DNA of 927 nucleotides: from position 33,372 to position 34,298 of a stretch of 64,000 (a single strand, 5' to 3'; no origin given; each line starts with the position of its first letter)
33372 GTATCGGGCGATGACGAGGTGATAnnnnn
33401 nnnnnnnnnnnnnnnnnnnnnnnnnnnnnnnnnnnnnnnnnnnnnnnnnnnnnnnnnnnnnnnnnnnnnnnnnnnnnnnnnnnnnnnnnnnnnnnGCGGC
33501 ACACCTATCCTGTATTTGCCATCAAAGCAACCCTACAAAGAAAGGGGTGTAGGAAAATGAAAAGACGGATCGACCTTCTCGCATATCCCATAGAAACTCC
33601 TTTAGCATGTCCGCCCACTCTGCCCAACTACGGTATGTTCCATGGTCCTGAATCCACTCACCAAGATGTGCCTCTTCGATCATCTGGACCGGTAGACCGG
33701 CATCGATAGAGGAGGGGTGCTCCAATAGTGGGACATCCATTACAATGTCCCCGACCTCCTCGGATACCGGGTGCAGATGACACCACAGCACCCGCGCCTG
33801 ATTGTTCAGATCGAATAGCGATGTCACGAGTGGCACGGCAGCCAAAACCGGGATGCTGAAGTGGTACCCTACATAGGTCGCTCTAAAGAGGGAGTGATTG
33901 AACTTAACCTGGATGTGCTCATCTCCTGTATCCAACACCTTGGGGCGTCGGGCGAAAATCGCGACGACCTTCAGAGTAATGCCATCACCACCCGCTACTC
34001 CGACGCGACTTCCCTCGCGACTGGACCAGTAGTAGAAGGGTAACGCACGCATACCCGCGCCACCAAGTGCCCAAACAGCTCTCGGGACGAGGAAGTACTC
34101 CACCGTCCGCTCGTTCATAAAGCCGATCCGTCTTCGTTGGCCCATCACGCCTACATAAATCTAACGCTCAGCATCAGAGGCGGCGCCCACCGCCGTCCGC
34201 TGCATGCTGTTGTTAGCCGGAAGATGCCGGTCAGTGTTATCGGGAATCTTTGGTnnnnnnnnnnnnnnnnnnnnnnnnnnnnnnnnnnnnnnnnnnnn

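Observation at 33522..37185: GC-rich four-gene operon around a stand-alone Hanks-type Ser/Thr kinase: candidate undescribed defence system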

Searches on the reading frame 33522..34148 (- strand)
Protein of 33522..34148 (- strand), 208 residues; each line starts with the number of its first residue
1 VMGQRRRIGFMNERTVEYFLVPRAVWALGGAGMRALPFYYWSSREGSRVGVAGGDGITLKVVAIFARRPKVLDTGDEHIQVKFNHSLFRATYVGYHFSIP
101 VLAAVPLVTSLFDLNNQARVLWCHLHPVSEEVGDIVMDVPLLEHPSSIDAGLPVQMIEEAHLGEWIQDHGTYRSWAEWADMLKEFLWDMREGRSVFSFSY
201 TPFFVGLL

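Call 3: search_protein_families(library=pfam, proteins=[window:33522-34148:-], max_evalue=1)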
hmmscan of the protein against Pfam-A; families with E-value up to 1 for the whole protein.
window:33522-34148:- (208 aa): 1 family
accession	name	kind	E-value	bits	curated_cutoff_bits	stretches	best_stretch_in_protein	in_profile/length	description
PF19980.4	DUF6416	-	0.18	12.7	27.1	0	33-48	64-79/100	Family of unknown function (DUF6416)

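Call 4: search_protein_families(library=padloc, proteins=[window:33522-34148:-], max_evalue=1)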
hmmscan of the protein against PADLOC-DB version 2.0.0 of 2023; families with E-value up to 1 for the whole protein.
window:33522-34148:- (208 aa): 0 families

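Call 5: search_protein_families(library=ncbifam, proteins=[window:33522-34148:-], max_evalue=1)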
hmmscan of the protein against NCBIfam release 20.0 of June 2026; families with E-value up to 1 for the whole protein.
window:33522-34148:- (208 aa): 0 families

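Call 28: find_homologous_proteins(query=window:33522-34148:-)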
Query window:33522-34148:- (208 aa): 2 proteins with E <= 0.001 among 252 candidates.
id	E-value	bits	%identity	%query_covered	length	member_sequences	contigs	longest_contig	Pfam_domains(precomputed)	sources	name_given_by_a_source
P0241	3.5e-132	457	100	95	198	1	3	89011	-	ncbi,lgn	-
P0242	4.6e-25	107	39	95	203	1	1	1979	-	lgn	-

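Call 62: find_encoding_contigs(protein=P0242, flank=5000, max_places=3)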
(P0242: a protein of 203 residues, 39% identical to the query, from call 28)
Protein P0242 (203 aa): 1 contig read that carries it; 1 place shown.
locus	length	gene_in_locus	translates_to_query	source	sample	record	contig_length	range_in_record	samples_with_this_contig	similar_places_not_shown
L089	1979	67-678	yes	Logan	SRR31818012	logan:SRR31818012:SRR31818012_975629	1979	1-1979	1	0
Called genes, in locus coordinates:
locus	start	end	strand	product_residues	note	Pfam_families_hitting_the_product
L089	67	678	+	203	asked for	-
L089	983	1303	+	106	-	-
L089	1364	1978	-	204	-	?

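Call 67: search_solved_structures(query=A5, max_evalue=10)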
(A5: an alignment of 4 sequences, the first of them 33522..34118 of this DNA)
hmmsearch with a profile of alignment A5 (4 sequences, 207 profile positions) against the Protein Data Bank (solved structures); distinct sequences matched with E-value up to 10: 0.

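Call 68: search_protein_families(library=phrogs, proteins=[window:33522-34118:-], max_evalue=0.1)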
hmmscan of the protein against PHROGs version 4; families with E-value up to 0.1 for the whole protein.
window:33522-34118:- (198 aa): 0 families

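Call 99: find_related_loci(query=A5, collection=metagenome_contigs, flank=6000)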
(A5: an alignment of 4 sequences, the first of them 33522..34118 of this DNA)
Query A5 (198 aa) in metagenome_contigs; peptide patterns used: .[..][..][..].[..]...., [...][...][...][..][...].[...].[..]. (x = any residue, [..] = any of these).
230 stretches matched a pattern; 114 encode a relative of the query (tblastn E <= 1e-3); the best 80 are kept; 80 distinct loci.
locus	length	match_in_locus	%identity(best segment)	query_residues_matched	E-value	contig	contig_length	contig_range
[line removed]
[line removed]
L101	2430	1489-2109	33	1-198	5e-28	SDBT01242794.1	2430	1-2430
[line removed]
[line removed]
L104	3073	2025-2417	38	1-131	2e-26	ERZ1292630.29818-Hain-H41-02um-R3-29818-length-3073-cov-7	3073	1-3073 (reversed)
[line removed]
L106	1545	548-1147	31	1-197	3e-24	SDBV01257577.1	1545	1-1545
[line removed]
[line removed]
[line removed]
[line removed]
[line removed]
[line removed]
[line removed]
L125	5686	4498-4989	33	1-167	9e-21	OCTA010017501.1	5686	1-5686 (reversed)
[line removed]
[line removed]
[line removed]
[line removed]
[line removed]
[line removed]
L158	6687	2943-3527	27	1-195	9e-17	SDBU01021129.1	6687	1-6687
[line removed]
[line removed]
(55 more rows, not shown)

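Call 104: search_protein_families(library=pfam, proteins=[L158:162-2201:+, L159:3710-5005:+, L162:1298-2494:+, L125:2111-3685:+, L154:1089-2042:+, L149:7621-8619:-, L149:6578-7651:-, L152:5697-6572:-, L138:1964-2854:+, L143:2623-3783:-], max_evalue=1)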
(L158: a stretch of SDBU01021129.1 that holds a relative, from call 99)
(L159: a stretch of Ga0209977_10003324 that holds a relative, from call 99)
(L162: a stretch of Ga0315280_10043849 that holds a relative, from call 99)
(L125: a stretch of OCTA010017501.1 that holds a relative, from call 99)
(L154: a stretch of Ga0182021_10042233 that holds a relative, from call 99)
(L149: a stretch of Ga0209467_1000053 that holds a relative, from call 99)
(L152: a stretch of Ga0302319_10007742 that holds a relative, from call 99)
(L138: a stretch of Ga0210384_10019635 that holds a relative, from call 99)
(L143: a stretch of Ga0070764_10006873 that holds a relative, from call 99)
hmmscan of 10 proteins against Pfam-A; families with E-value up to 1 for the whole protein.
L158:162-2201:+ (679 aa): 8 families
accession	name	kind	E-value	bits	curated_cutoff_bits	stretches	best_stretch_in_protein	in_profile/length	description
PF00069.31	Pkinase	-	2.9e-52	178.1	31.7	1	11-263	1-253/263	Protein kinase domain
PF07714.23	PK_Tyr_Ser-Thr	-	6.4e-32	111.3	23.1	1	13-262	3-249/258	Protein tyrosine and serine/threonine kinase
PF03109.22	ABC1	-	4.9e-09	36.1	22.9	1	86-164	143-219/244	ABC1 atypical kinase-like domain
PF01636.29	APH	-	3.3e-07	30.8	23.2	2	23-131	11-110/239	Phosphotransferase enzyme family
PF06293.20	Kdo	-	7.2e-05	22.8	21.3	1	49-156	53-166/207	Lipopolysaccharide kinase (Kdo/WaaP) family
PF17667.7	Pkinase_fungal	-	0.0015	17.8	24.1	1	113-200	287-379/387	Fungal protein kinase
PF01163.29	RIO1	-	0.14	12.2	22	1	90-157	85-149/187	RIO domain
PF22000.2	DUF6929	-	0.3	10.6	27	1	442-486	113-156/286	Family of unknown function (DUF6929)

L159:3710-5005:+ (431 aa): 1 family
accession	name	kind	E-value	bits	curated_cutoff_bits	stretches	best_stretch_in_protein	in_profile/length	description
PF25738.1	Derepression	-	0.1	12.8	27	1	281-311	52-81/95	Derepression protein family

L162:1298-2494:+ (398 aa): 0 families

L125:2111-3685:+ (524 aa): 1 family
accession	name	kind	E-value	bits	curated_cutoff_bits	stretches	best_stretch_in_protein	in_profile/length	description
PF02275.23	CBAH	-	0.33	11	20.4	1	409-452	147-189/316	Linear amide C-N hydrolases, choloylglycine hydrolase family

L154:1089-2042:+ (317 aa): 0 families

L149:7621-8619:- (332 aa): 4 families
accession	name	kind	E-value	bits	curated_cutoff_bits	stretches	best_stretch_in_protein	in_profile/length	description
PF12138.14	Spherulin4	-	0.0026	17.7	30.2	1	59-113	16-69/239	Spherulation-specific family 4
PF09808.14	SNAPC1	-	0.17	12.4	23.8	1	118-167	15-64/191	Small nuclear RNA activating complex (SNAPc), subunit 1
PF05913.16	MupG_C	-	0.18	12.4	24.4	1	69-123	55-106/116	6-phospho-N-acetylmuramidase, C-terminal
PF25229.1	Salactin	-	0.25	10.8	27.1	1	270-302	141-173/335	Salactin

L149:6578-7651:- (357 aa): 2 families
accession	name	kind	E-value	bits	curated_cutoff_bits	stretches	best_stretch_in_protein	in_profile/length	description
PF08808.17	RES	-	4.7e-15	56.4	23.2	1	189-323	21-138/157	RES domain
PF18870.6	HEPN_RES_NTD1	-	0.00083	20.1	27.4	1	36-141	6-128/131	HEPN/RES N-terminal domain 1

L152:5697-6572:- (291 aa): 1 family
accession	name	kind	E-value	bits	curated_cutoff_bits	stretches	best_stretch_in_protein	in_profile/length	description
PF06114.19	Peptidase_M78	-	1.1e-11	45.1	22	1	61-170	17-122/123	IrrE N-terminal-like domain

L138:1964-2854:+ (296 aa): 2 families
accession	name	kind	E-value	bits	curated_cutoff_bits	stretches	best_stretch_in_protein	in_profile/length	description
PF13676.11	TIR_2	-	4.1e-16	60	28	1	47-146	2-104/122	TIR domain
PF01582.25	TIR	-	0.0019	18.5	21.3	1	64-121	25-81/179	TIR domain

L143:2623-3783:- (386 aa): 1 family
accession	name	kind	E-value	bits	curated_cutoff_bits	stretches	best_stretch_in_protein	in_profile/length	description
PF14350.11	Beta_protein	-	2.9e-47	162.3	27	1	48-376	6-338/342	Beta protein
